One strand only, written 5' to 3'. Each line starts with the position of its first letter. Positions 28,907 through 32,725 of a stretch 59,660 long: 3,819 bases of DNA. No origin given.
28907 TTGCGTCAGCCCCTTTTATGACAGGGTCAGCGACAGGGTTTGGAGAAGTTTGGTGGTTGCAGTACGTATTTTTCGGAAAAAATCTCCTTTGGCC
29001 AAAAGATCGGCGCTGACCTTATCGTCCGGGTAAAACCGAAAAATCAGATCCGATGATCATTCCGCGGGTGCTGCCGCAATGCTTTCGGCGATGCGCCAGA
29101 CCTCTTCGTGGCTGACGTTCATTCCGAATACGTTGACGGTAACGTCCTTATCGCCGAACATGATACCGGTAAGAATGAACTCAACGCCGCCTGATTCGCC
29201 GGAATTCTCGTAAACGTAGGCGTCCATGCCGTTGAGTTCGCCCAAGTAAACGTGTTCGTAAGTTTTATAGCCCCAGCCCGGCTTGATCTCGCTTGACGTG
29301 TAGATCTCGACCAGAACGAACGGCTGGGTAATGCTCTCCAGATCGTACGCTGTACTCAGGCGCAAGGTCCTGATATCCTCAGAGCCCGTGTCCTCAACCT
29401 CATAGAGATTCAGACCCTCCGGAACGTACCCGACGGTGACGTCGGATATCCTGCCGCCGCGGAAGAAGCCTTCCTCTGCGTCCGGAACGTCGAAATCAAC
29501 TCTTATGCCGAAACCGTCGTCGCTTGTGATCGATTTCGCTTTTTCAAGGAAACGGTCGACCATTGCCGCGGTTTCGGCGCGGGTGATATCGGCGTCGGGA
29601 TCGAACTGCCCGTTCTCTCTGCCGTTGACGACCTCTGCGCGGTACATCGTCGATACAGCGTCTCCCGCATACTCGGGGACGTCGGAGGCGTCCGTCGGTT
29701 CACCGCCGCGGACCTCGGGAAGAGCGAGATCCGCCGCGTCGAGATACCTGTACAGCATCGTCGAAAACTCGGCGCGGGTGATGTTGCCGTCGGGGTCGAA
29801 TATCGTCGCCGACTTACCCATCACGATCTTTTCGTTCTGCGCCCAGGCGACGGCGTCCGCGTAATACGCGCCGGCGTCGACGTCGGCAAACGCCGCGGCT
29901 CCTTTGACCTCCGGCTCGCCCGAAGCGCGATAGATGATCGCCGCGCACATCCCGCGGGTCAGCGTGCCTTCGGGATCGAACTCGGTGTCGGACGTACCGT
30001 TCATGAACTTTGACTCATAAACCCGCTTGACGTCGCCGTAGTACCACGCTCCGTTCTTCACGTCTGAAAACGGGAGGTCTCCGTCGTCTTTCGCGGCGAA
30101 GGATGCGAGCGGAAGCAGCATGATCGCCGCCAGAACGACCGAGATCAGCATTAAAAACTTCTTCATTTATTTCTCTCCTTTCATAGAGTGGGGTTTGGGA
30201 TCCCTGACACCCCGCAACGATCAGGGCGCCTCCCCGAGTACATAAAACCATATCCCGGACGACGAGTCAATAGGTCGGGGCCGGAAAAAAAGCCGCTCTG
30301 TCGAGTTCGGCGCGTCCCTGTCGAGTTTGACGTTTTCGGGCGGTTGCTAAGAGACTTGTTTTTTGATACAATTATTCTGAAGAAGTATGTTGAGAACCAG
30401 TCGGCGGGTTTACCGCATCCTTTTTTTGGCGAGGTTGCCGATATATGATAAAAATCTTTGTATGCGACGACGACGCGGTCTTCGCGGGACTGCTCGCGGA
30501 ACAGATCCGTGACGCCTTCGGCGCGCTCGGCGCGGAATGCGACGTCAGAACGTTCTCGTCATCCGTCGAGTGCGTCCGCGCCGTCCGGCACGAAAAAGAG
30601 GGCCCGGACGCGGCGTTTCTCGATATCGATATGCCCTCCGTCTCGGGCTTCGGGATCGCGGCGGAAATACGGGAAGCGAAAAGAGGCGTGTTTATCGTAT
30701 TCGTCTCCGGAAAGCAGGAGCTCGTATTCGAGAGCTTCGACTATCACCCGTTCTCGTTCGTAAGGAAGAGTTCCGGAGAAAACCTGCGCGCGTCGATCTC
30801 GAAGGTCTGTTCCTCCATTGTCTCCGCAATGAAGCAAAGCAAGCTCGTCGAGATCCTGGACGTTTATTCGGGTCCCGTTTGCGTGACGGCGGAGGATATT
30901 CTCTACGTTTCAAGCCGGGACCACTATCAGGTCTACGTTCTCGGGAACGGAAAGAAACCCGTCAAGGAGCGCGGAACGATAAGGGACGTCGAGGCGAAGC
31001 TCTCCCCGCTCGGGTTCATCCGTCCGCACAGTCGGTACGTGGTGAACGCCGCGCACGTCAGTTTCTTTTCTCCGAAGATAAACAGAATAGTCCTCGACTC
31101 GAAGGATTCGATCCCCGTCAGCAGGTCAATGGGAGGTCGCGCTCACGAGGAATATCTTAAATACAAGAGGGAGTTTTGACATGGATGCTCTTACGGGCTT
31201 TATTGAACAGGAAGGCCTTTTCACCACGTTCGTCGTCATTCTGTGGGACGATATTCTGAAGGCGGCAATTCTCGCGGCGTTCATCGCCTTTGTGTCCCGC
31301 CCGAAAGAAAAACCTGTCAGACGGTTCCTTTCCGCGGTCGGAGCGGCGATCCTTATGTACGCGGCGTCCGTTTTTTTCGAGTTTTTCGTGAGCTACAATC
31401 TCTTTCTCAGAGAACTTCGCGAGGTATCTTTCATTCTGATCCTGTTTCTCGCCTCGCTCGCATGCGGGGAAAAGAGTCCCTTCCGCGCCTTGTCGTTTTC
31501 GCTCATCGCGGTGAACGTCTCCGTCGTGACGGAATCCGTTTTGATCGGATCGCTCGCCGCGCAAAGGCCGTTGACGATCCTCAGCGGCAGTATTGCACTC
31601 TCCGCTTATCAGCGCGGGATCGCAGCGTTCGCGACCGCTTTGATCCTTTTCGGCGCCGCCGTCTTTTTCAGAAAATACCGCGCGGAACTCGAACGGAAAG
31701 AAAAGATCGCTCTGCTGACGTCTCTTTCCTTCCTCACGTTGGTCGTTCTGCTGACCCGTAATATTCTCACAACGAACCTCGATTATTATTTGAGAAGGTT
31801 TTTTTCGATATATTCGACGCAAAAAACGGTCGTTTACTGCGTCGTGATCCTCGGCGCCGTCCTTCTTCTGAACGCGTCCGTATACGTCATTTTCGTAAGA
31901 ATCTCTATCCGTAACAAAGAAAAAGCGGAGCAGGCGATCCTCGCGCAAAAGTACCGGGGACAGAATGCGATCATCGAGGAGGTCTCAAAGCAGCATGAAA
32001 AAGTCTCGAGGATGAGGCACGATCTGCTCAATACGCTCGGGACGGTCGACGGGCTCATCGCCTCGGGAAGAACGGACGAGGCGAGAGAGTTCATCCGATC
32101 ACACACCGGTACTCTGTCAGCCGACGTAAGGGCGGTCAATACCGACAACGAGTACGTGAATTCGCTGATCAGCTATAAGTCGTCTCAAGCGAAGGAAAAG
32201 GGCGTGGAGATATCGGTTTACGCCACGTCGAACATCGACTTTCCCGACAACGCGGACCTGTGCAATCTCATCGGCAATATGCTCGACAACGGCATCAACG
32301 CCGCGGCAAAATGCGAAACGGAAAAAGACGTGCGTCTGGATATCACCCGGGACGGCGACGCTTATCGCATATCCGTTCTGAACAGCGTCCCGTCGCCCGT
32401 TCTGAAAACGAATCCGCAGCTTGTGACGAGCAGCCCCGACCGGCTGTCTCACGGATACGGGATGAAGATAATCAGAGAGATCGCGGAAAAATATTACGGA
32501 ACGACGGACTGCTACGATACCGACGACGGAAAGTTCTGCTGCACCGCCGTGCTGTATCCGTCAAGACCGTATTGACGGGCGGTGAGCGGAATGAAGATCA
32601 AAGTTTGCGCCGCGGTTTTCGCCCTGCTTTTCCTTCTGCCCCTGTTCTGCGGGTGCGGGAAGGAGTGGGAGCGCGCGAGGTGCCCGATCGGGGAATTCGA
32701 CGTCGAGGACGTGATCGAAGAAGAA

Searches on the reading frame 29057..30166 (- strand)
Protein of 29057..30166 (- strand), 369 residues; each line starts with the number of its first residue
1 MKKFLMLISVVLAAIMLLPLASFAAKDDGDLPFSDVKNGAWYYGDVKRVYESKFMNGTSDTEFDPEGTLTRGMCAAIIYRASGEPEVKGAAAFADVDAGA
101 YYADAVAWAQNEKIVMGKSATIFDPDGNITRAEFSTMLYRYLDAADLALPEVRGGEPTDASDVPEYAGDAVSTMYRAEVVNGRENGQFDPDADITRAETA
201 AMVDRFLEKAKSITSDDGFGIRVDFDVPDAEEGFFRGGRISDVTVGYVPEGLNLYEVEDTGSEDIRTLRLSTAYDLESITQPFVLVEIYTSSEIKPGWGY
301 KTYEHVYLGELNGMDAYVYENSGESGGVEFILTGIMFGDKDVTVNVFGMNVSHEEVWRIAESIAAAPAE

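Call 6: search_protein_families(library=pfam, proteins=[window:29057-30166:-], max_evalue=0.01)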
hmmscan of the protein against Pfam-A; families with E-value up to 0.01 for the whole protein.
window:29057-30166:- (369 aa): 2 families
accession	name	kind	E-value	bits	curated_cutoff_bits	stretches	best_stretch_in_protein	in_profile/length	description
PF00395.25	SLH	-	2.5e-31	107.8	20.8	3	158-200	3-44/44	S-layer homology domain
PF14285.11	DUF4367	-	6.4e-05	23.8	22.1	1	243-363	2-110/110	Domain of unknown function (DUF4367)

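Call 40: search_protein_families(library=ncbifam, proteins=[window:29057-30166:-], max_evalue=0.01)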
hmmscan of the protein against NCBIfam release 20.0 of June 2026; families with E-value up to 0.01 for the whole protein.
window:29057-30166:- (369 aa): 1 family
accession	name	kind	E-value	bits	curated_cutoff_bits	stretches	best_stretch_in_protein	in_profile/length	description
NF033190.2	inl_like_NEAT_1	exception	4e-11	41.9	1275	1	31-200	580-745/754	NEAT domain-containing leucine-rich repeat protein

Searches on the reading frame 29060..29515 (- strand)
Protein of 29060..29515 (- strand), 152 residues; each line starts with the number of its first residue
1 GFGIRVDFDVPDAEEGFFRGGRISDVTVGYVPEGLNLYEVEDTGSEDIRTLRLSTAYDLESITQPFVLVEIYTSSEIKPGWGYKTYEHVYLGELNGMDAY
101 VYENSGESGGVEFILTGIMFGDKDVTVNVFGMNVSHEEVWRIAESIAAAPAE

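Call 53: find_homologous_proteins(query=window:29060-29515:-, max_evalue=0.001)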
Query seq(152 aa) (152 aa): 3 proteins with E <= 0.001 among 19 candidates.
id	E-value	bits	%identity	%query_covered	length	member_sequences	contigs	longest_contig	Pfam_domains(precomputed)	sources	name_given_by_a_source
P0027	3.2e-93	327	98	100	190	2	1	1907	PF14285.12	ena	-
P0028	7.9e-34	134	53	82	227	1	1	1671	-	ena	-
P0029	8.0e-27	112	47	82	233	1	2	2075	-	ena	-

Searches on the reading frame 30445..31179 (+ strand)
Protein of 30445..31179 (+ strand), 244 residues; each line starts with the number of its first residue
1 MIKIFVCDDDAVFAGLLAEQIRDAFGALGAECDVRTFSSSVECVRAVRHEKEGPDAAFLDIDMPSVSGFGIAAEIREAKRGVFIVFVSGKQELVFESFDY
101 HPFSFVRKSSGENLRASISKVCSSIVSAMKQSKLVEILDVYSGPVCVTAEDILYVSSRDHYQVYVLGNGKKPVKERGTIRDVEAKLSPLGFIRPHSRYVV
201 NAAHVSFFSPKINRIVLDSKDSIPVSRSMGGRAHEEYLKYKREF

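Call 40: search_protein_families(library=ncbifam, proteins=[window:30445-31179:+], max_evalue=0.01)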
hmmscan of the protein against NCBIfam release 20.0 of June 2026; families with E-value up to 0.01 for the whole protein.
window:30445-31179:+ (244 aa): 18 families
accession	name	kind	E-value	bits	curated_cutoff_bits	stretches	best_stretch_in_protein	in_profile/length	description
NF008677.0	PRK11697.1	equivalog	9e-15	54.7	246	1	1-228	1-226/238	two-component system response regulator BtsR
NF046049.1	quorum_RR_AgrA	equivalog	1.4e-07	31.3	400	1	2-216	1-220/238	quorum-sensing response regulator AgrA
NF051850.1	RespRegRprY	equivalog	6.5e-07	29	370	1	2-118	5-116/234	response regulator transcription factor RprY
NF010684.1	PRK14084.1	equivalog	4.8e-05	23.2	375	0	55-130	48-124/254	response regulator transcription factor LytR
NF001965.0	PRK00742.1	subfamily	8.2e-05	22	293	1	2-130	4-128/357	chemotaxis-specific protein-glutamate methyltransferase CheB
TIGR02875.1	spore_0_A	equivalog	0.00038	19.8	200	1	2-85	3-84/262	sporulation transcription factor Spo0A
TIGR01818.1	ntrC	equivalog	0.00077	18.4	558.6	1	4-94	1-83/463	nitrogen regulation protein NR(I)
NF007969.0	PRK10693.1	equivalog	0.00095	18.3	329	1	3-92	9-90/337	two-component system response regulator RssB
NF040749.1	tetrathio_RR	equivalog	0.0021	17.8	290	1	31-135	23-128/191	tetrathionate respiration response regulator TtrR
NF041830.1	RR_TF_ErdR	exception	0.0022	17.7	390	1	3-121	3-120/213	response regulator transcription factor ErdR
NF033117.2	vanR_ACDEGLN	exception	0.0027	17.3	350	1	32-85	23-74/226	VanR-ABDEGLN family response regulator transcription factor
NF040689.1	MtrAB_MtrA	equivalog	0.0027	17.1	300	1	4-92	1-80/219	MtrAB system response regulator MtrA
NF007419.0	PRK09958.1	equivalog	0.0028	17.3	251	1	43-111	34-105/204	acid-sensing system DNA-binding response regulator EvgA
NF041866.1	EpsW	equivalog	0.0028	17.2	200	1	4-79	8-77/131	exopolysaccharide biosynthesis response regulator EpsW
NF041733.1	resp_reg_CseB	equivalog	0.0038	16.6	350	1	33-92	26-82/228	two-component system response regulator CseB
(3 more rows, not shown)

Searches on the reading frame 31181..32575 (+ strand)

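Call 40: search_protein_families(library=ncbifam, proteins=[window:31181-32575:+], max_evalue=0.01)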
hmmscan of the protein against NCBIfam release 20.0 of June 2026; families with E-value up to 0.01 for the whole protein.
window:31181-32575:+ (464 aa): 4 families
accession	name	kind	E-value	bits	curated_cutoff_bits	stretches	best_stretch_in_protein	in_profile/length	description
NF011627.0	PRK15053.1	equivalog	5.6e-09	35.1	656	1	235-401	298-475/552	sensor histidine kinase DpiB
NF008298.1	PRK11086.1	subfamily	2.4e-06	26.3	520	1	279-401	337-464/529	DcuS/MalK family sensor histidine kinase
NF008312.0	PRK11100.1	equivalog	4.7e-05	22.4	356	1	324-448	333-462/477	two-component system sensor histidine kinase CreC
NF045903.1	CuHisKinLciSLeg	equivalog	0.00022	20.7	700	1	305-377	199-269/357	copper-responsive two-component system sensor histidine kinase LciS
